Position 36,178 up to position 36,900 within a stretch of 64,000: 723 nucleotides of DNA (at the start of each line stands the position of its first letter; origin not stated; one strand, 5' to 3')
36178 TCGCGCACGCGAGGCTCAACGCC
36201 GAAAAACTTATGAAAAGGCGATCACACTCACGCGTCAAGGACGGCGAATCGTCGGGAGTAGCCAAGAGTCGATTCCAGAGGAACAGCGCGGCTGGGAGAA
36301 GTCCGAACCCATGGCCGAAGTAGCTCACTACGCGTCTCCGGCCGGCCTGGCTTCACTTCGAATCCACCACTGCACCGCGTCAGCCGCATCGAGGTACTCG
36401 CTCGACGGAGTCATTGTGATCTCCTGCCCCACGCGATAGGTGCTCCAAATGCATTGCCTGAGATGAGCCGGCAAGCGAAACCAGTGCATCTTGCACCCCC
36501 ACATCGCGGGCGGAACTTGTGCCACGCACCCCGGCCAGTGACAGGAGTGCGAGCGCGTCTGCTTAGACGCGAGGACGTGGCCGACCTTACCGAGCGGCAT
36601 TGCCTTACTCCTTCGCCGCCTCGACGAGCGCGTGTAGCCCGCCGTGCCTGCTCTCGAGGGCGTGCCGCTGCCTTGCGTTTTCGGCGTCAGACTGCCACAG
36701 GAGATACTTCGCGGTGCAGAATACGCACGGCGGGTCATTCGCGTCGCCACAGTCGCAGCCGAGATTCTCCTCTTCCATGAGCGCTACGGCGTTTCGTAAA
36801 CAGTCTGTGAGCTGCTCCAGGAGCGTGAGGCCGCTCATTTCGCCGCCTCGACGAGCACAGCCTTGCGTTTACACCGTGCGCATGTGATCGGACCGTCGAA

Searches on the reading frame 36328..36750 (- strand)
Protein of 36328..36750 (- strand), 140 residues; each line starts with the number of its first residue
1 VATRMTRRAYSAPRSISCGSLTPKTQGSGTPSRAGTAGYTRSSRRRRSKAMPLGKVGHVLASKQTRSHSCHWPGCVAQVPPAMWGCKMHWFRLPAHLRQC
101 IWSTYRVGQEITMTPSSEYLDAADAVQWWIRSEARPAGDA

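Call 88: search_protein_families(library=phrogs, proteins=[window:36328-36750:-], max_evalue=0.001)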
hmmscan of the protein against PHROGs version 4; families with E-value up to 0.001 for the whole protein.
window:36328-36750:- (140 aa): 1 family
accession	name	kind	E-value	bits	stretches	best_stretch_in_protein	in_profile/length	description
phrog_18063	-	unknown function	1.2e-24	87.3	1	64-132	2-70/94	-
